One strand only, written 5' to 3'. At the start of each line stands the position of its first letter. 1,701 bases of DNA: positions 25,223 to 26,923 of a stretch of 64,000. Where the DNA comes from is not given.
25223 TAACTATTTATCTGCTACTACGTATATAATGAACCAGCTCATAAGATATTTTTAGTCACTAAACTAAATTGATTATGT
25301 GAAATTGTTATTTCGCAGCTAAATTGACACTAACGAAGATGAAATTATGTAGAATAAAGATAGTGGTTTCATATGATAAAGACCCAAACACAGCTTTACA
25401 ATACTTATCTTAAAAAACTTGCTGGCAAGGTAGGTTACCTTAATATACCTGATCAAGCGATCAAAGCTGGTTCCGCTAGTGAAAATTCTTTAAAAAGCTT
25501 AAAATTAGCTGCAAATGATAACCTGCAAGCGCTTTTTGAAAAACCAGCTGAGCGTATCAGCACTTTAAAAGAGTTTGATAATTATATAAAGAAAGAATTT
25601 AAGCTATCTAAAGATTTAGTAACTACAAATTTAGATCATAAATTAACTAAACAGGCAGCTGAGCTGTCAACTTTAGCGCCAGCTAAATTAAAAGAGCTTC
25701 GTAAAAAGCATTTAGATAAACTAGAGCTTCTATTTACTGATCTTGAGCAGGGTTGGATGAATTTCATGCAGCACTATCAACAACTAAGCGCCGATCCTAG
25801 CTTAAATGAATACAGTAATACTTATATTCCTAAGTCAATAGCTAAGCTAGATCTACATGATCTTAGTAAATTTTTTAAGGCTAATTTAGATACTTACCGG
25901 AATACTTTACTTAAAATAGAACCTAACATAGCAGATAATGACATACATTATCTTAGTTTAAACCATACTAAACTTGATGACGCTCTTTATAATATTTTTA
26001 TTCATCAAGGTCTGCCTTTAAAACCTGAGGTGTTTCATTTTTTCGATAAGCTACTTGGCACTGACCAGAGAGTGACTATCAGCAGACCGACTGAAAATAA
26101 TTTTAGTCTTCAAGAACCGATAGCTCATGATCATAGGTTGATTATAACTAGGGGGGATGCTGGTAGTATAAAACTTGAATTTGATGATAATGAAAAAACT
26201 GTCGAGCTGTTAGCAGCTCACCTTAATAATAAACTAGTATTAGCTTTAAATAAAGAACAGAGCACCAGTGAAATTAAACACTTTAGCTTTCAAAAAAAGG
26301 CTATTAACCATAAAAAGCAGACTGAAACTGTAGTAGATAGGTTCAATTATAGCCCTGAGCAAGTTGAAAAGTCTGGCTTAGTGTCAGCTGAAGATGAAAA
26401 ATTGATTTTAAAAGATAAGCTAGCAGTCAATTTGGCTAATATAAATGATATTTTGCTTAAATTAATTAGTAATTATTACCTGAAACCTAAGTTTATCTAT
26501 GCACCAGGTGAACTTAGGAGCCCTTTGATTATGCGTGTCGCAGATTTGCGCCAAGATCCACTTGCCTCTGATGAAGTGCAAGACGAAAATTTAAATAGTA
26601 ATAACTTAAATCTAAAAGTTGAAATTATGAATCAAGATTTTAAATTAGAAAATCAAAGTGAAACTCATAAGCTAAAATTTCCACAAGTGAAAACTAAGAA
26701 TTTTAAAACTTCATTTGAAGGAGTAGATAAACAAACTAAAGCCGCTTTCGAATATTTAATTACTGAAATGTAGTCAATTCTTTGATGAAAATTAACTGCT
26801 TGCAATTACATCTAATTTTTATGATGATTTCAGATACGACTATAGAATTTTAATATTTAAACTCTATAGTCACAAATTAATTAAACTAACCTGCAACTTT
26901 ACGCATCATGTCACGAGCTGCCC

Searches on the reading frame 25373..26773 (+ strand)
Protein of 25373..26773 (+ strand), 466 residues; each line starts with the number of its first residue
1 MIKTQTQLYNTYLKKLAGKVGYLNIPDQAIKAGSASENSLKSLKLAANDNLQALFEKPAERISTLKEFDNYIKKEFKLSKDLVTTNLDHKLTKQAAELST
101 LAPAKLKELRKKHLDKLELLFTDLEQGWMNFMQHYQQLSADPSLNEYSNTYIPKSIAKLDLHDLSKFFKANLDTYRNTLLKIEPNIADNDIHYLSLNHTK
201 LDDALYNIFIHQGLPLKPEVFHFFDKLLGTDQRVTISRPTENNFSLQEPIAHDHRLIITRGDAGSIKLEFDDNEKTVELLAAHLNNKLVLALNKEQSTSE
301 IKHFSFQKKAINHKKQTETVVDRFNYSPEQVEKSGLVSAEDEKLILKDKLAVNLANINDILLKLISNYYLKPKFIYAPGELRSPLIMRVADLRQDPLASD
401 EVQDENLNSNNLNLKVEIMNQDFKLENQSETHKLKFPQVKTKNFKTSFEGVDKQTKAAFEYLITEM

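Call 62: find_encoding_contigs(protein=window:25373-26773:+, flank=1000, max_places=6)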
Protein window:25373-26773:+ (466 aa): 4 contigs read that carry it; 2 places shown.
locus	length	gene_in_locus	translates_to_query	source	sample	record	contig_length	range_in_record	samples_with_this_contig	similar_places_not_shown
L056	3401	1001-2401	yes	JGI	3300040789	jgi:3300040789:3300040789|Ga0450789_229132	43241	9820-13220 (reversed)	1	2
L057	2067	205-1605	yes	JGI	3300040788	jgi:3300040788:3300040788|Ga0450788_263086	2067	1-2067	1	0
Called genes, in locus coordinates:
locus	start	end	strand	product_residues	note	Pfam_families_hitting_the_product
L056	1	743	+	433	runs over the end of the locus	PF00709:Adenylsucc_synt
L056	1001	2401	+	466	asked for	-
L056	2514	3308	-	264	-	PF00106:adh_short, PF08659:KR (weak), PF13561:adh_short_C2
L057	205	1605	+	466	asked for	-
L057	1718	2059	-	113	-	PF00106:adh_short, PF13561:adh_short_C2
